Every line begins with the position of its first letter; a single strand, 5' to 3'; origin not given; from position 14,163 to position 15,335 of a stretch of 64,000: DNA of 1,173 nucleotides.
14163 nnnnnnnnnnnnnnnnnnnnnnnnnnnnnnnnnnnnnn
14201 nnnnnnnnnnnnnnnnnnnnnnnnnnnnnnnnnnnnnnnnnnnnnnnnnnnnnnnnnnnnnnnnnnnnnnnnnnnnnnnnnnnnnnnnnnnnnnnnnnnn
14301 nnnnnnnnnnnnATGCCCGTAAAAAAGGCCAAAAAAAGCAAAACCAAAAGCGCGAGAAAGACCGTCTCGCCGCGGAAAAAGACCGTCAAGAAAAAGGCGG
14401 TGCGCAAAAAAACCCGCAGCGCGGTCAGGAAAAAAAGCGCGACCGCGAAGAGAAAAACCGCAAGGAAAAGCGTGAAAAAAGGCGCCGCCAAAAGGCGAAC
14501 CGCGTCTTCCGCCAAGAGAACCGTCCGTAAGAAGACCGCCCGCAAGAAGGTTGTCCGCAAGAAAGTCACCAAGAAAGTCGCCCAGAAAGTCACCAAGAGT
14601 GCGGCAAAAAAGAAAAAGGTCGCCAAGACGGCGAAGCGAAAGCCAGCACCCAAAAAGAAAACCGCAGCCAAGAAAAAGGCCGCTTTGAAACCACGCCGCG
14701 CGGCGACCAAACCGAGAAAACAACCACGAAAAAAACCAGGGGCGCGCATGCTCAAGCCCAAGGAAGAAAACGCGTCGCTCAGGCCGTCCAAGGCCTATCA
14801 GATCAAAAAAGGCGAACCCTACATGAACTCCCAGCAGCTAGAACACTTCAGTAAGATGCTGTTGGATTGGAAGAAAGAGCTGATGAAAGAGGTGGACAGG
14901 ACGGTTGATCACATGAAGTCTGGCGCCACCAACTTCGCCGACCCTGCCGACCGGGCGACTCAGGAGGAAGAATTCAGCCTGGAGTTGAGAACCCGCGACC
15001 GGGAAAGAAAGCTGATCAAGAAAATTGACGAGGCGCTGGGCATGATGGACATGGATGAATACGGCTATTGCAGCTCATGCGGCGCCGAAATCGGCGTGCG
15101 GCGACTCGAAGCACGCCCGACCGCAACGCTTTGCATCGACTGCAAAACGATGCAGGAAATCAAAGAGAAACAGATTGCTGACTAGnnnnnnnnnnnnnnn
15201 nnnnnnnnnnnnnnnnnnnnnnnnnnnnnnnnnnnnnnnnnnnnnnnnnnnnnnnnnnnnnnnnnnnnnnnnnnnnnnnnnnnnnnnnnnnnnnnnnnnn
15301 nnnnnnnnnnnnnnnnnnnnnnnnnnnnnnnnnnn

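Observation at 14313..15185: DksA fused to a ~145-aa histone H1-like lysine-rich N-terminal tail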

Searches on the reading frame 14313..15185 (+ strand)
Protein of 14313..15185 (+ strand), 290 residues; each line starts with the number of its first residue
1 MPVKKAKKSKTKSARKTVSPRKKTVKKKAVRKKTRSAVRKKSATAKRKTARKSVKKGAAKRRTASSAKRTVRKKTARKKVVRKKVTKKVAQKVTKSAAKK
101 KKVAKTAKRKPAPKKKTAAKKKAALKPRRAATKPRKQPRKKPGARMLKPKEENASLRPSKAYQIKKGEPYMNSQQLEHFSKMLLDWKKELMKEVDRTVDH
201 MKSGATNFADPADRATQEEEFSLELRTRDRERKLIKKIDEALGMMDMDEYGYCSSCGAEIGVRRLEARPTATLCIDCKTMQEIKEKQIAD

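Call 3: search_protein_families(library=pfam, proteins=[window:14313-15182:+], max_evalue=1)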
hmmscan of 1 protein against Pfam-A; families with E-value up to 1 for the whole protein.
window:14313-15182:+ (290 aa): 3 families
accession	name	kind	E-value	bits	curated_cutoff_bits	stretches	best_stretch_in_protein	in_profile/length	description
PF21157.2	DksA_N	-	4.6e-33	113.7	27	1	175-242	1-68/71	DnaK suppressor protein DksA, N-terminal domain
PF01258.23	zf-dskA_traR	-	2.5e-11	43.8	24.9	1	250-279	3-32/36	Prokaryotic dksA/traR C4-type zinc finger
PF07710.16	P53_tetramer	-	0.013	15.3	20.7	1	215-247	6-37/42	P53 tetramerisation motif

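Call 4: search_protein_families(library=ncbifam, proteins=[window:14313-15182:+], max_evalue=1)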
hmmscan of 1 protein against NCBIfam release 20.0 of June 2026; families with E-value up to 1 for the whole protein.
window:14313-15182:+ (290 aa): 10 families
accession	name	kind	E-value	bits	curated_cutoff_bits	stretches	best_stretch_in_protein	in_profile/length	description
NF008045.0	PRK10778.1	equivalog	9.3e-59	198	289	1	160-289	21-150/151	RNA polymerase-binding protein DksA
TIGR02420.1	dksA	equivalog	4.8e-49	165.4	115.5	1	171-279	1-109/110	RNA polymerase-binding protein DksA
NF033459.1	DksA_like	equivalog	5.1e-19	68.6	105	1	175-282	2-110/113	RNA polymerase-binding protein DksA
TIGR02890.1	bacill_yteA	subfamily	2.6e-17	63.4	134.4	1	174-285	1-121/159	regulatory protein, yteA family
TIGR02419.1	C4_traR_proteo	subfamily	6.9e-09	36.2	59.7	1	210-282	1-64/64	phage/conjugal plasmid C-4 type zinc finger protein, TraR family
NF010268.0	PRK13715.1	equivalog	0.0011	19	108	1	252-288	36-72/73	conjugal transfer protein TraR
NF008243.0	PRK11019.1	equivalog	0.0016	18.8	96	1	248-287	34-73/88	DksA/TraR family C4-type zinc finger protein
NF033645.1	pilus_FilE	exception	0.18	10.8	100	1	9-178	45-206/414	putative pilus assembly protein FilE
NF038053.1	hist_H1_lk_Burk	equivalog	0.68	10.2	80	0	5-153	7-163/195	histone H1-like DNA-binding protein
NF038052.1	histone_lik_HC2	exception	0.98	9.6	135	0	3-195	4-200/201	histone H1-like DNA-binding protein Hc2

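Call 7: find_homologous_proteins(query=window:14313-15182:+, max_evalue=1e-10)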
Query window:14313-15182:+ (290 aa): 7744 proteins with E <= 1e-10 among 8000 candidates; the best 120 are listed.
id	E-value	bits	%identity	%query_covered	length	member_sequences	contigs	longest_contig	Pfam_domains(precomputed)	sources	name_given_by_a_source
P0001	1.5e-159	548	98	100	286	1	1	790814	PF21157.3,PF01258.24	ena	-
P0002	1.5e-156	538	96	100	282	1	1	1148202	PF21157.3,PF01258.24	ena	-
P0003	4.5e-117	408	72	93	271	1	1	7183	PF21157.3,PF01258.24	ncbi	-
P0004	1.2e-85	306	63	98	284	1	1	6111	PF21157.3,PF01258.24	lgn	-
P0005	8.5e-81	290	56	93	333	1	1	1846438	PF21157.3,PF01258.24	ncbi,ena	-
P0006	1.6e-78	282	70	63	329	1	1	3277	PF21157.3,PF01258.24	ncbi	-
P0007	4.5e-74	268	66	62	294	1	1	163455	PF21157.3,PF01258.24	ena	-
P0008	1.0e-72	263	68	63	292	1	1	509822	PF21157.3,PF01258.24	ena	-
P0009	1.8e-69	253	77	44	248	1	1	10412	PF21157.3,PF01258.24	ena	-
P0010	5.2e-69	251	79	44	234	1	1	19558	PF21157.3,PF01258.24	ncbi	-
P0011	3.6e-68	248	68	61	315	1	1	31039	PF21157.3,PF01258.24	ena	-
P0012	7.6e-68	247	79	44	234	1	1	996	PF21157.3,PF01258.24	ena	-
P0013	1.9e-67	246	76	44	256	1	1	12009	PF21157.3,PF01258.24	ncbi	-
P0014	6.7e-67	244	75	44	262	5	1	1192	PF21157.3,PF01258.24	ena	-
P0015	7.2e-67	244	61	61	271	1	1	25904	PF21157.3,PF01258.24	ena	-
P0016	9.5e-67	244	67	52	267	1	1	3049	PF21157.3,PF01258.24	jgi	jgi:DnaK suppressor protein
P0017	2.2e-66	242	52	86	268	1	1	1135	PF21157.3,PF01258.24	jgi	jgi:DnaK suppressor protein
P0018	3.1e-66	242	67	48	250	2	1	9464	PF21157.3,PF01258.24,PF07382.17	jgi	jgi:DnaK suppressor protein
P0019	3.4e-66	242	67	46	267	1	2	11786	PF21157.3,PF01258.24,PF07382.17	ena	-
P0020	3.5e-66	242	73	44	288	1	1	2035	PF21157.3,PF01258.24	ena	-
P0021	4.0e-66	242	66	47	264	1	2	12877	PF21157.3,PF01258.24,PF07382.17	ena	-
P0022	5.8e-66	241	61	64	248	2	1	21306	PF21157.3,PF01258.24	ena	-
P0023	1.3e-65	240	71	48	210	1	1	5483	PF21157.3,PF01258.24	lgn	-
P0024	1.4e-65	240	68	46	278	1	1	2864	PF21157.3,PF01258.24,PF07382.17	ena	-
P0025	2.1e-65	239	72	44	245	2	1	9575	PF21157.3,PF01258.24,PF07382.17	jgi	jgi:DnaK suppressor protein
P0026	2.3e-65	239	51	90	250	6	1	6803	PF21157.3,PF01258.24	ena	-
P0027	2.7e-65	239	77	44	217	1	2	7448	PF21157.3,PF01258.24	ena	-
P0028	2.8e-65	239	72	44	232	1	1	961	PF21157.3,PF01258.24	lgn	-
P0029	3.1e-65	239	67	52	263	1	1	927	PF21157.3,PF01258.24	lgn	-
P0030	3.1e-65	239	76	47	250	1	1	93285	PF21157.3,PF01258.24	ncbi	-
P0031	4.2e-65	238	63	59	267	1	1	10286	PF21157.3,PF01258.24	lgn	-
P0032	5.2e-65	238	65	49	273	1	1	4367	PF21157.3,PF01258.24,PF07382.17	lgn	-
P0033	5.3e-65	238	60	60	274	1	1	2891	PF21157.3,PF01258.24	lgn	-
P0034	8.5e-65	237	59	59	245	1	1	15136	PF21157.3,PF01258.24,PF07382.17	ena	-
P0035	1.3e-64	237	61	63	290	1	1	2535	PF21157.3,PF01258.24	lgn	-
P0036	1.5e-64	237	68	46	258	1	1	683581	PF21157.3,PF01258.24,PF07382.17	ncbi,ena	-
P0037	1.5e-64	236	60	59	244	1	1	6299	PF21157.3,PF01258.24,PF07382.17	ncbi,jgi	-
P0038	1.5e-64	236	66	48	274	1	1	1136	PF21157.3,PF01258.24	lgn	-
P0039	1.6e-64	236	61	67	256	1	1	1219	PF21157.3,PF01258.24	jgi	jgi:DnaK suppressor protein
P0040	1.7e-64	236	-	-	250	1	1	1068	PF21157.3,PF01258.24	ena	-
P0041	2.1e-64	236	61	62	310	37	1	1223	PF21157.3,PF01258.24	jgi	-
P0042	2.6e-64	236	66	47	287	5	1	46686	PF21157.3,PF01258.24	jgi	jgi:RNA polymerase-binding transcription factor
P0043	2.6e-64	236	50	71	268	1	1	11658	PF21157.3,PF01258.24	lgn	-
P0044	2.7e-64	236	72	44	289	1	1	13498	PF21157.3,PF01258.24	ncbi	-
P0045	2.9e-64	236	73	44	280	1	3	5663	PF21157.3,PF01258.24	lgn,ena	-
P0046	3.0e-64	236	76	44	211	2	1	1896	PF21157.3,PF01258.24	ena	-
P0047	3.6e-64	235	72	44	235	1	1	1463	PF21157.3,PF01258.24,PF07382.17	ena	-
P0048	3.7e-64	235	67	47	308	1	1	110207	PF21157.3,PF01258.24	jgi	jgi:RNA polymerase-binding transcription factor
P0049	3.7e-64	235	66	52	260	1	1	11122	PF21157.3,PF01258.24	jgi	jgi:DnaK suppressor protein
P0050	4.4e-64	235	67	49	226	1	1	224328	PF21157.3,PF01258.24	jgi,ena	-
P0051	4.6e-64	235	73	44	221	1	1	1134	PF21157.3,PF01258.24,PF07382.17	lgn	-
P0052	5.0e-64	235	67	47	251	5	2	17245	PF21157.3,PF01258.24,PF07382.17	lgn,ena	-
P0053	5.3e-64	235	75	44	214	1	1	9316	PF21157.3,PF01258.24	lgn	-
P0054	6.8e-64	234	61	63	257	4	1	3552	PF21157.3,PF01258.24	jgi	jgi:DnaK suppressor protein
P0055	7.3e-64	234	62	48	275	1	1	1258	PF21157.3,PF01258.24,PF07382.17,PF02095.22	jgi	-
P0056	7.8e-64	234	60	61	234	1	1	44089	PF21157.3,PF01258.24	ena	-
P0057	8.4e-64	234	72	43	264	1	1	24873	PF21157.3,PF01258.24,PF07382.17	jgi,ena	-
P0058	8.4e-64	234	60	56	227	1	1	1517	PF21157.3,PF01258.24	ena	-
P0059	8.6e-64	234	72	44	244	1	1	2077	PF21157.3,PF01258.24,PF07382.17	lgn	-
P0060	9.2e-64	234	69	47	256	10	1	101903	PF21157.3,PF01258.24,PF07382.17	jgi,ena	jgi:DnaK suppressor protein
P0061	1.0e-63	234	67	47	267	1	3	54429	PF21157.3,PF01258.24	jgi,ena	-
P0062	1.0e-63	234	72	44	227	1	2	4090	PF21157.3,PF01258.24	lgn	-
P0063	1.2e-63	233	67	47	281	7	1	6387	PF21157.3,PF01258.24,PF07382.17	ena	-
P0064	1.3e-63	233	64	54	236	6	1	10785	PF21157.3,PF01258.24,PF07382.17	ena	-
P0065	1.4e-63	233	77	44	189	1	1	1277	PF21157.3,PF01258.24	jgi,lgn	-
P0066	1.4e-63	233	65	49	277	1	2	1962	PF21157.3,PF01258.24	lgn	-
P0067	1.7e-63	233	77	44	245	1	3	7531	PF21157.3,PF01258.24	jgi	-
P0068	1.8e-63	233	62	52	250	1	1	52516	PF21157.3,PF01258.24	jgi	jgi:DnaK suppressor protein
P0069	1.8e-63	233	65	49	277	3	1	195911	PF21157.3,PF01258.24,PF07382.17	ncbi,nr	ncbi:RNA polymerase-binding protein DksA [Methylohalomonas lacus]|nr:RNA polymerase-binding protein 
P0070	1.9e-63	233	72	44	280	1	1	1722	PF21157.3,PF01258.24,PF07382.17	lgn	-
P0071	2.0e-63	233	60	63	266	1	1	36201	PF21157.3,PF01258.24,PF07382.17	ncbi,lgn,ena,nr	ncbi:MAG TPA: RNA polymerase-binding protein DksA [Gammaproteobacteria bacterium]|nr:RNA polymerase-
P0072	2.2e-63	233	57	61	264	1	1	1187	PF21157.3,PF01258.24,PF07382.17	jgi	jgi:DnaK suppressor protein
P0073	2.2e-63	233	59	60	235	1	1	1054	PF21157.3,PF01258.24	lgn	-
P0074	2.6e-63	232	53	67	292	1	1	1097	PF21157.3,PF01258.24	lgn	-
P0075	2.6e-63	232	67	45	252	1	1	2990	PF21157.3,PF01258.24,PF07382.17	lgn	-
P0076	2.8e-63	232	75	43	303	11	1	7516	PF21157.3,PF01258.24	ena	-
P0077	2.9e-63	232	48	97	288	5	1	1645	PF21157.3,PF01258.24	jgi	jgi:DnaK suppressor protein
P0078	3.1e-63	232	62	52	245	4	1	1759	PF21157.3,PF01258.24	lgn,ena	-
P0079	3.1e-63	232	75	42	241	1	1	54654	PF21157.3,PF01258.24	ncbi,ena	-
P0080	3.4e-63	232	72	45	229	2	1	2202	PF21157.3,PF01258.24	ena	-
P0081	3.7e-63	232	72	44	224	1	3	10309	PF21157.3,PF01258.24,PF07382.17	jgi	jgi:DnaK suppressor protein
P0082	3.8e-63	232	67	47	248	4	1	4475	PF21157.3,PF01258.24,PF07382.17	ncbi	-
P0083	3.8e-63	232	74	43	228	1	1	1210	PF21157.3,PF01258.24,PF07382.17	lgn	-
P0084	4.0e-63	232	47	84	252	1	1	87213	PF21157.3,PF01258.24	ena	-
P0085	4.0e-63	232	67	48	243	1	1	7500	PF21157.3,PF01258.24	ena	-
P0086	4.2e-63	232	69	45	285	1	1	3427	PF21157.3,PF01258.24,PF07382.17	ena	-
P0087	4.3e-63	232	72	43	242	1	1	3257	PF21157.3,PF01258.24,PF07382.17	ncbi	-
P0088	4.8e-63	232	71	47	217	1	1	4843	PF21157.3,PF01258.24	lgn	-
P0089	5.0e-63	232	57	62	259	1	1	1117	PF21157.3,PF01258.24,PF07382.17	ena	-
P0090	5.0e-63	232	64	52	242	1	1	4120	PF21157.3,PF01258.24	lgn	-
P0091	5.0e-63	232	72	43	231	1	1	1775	PF21157.3,PF01258.24,PF07382.17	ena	-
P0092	5.2e-63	231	71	43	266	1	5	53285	PF21157.3,PF01258.24,PF07382.17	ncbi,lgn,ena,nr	ncbi:MAG TPA: RNA polymerase-binding protein DksA [Gammaproteobacteria bacterium]|nr:RNA polymerase-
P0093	5.3e-63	231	57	63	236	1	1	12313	PF21157.3,PF01258.24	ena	-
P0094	5.7e-63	231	71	45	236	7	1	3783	PF21157.3,PF01258.24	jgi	jgi:DnaK suppressor protein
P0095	5.8e-63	231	70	44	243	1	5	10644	PF21157.3,PF01258.24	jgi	jgi:DnaK suppressor protein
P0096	6.4e-63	231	72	44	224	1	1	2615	PF21157.3,PF01258.24,PF07382.17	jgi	jgi:DnaK suppressor protein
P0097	6.6e-63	231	52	74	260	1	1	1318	PF21157.3,PF01258.24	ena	-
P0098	6.7e-63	231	66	52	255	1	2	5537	PF21157.3,PF01258.24,PF07382.17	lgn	-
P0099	6.7e-63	231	67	49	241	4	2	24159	PF21157.3,PF01258.24,PF07382.17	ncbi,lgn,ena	-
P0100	6.9e-63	231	54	79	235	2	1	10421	PF21157.3,PF01258.24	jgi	jgi:DnaK suppressor protein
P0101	7.1e-63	231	59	67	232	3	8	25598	PF21157.3,PF01258.24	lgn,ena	-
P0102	7.2e-63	231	68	45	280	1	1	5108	PF21157.3,PF01258.24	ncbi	-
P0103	7.7e-63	231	70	43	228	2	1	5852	PF21157.3,PF01258.24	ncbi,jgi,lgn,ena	-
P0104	8.2e-63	231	71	43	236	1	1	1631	PF21157.3,PF01258.24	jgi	-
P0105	8.7e-63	231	72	43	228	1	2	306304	PF21157.3,PF01258.24,PF07382.17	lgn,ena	-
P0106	9.0e-63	231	58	71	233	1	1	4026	PF21157.3,PF01258.24,PF07382.17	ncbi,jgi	-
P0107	1.1e-62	230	52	87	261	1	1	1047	PF21157.3,PF01258.24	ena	-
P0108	1.1e-62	230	63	47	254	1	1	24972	PF21157.3,PF01258.24,PF07382.17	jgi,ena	-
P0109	1.2e-62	230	-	-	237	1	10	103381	PF21157.3,PF01258.24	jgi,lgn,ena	-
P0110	1.2e-62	230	72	44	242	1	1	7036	PF21157.3,PF01258.24,PF07382.17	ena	-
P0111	1.3e-62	230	47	79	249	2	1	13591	PF21157.3,PF01258.24,PF07382.17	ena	-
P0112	1.3e-62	230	69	45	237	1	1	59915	PF21157.3,PF01258.24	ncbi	-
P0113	1.3e-62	230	54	81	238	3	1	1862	PF21157.3,PF01258.24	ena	-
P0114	1.4e-62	230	71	44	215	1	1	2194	PF21157.3,PF01258.24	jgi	jgi:DnaK suppressor protein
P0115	1.4e-62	230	65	52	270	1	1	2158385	PF21157.3,PF01258.24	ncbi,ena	-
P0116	1.4e-62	230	56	64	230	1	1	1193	PF21157.3,PF01258.24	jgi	jgi:DnaK suppressor protein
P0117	1.4e-62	230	74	43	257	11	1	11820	PF21157.3,PF01258.24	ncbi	-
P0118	1.5e-62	230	72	43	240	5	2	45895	PF21157.3,PF01258.24,PF07382.17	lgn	-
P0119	1.5e-62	230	58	60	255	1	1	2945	PF21157.3,PF01258.24,PF07382.17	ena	-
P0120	1.5e-62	230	64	52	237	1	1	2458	PF21157.3,PF01258.24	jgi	-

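Call 17: list_cluster_members(proteins=[P0001, P0002, P0003, P0005, P0006, P0010, P0030, P0036, P0115, P0044])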
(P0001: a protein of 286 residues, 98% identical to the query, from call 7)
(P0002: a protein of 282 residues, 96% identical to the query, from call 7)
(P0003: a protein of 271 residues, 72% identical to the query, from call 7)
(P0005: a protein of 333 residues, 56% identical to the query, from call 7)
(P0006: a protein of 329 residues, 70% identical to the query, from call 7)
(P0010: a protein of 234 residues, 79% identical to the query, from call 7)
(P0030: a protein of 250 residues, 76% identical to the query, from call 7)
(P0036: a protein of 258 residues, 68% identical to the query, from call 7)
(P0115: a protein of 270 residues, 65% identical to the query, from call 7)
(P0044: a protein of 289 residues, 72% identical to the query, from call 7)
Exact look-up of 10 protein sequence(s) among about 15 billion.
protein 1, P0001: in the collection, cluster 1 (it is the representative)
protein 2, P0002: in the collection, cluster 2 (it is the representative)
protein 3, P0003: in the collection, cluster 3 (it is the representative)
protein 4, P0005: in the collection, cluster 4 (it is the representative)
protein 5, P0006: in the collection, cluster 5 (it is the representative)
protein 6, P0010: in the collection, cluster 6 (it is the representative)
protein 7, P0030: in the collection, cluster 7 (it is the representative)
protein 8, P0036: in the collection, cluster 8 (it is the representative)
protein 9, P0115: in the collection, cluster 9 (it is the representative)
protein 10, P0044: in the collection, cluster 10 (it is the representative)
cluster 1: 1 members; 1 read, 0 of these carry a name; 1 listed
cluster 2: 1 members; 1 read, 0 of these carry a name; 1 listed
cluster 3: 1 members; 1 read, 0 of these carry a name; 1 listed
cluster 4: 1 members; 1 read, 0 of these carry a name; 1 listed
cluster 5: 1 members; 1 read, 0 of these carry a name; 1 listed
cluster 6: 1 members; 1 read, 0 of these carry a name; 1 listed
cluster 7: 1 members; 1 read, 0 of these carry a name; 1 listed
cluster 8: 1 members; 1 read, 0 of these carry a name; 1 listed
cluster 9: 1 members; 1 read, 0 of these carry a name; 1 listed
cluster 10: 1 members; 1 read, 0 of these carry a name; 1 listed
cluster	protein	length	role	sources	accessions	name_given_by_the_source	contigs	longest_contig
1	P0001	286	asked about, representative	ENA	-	-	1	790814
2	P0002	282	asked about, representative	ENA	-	-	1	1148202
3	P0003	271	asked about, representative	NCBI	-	-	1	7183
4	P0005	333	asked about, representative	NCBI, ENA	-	-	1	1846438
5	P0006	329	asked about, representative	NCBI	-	-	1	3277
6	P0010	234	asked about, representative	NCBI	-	-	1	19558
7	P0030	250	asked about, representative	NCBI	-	-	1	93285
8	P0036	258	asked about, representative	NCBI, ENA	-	-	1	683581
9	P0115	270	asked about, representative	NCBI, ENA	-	-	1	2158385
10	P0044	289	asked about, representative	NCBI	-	-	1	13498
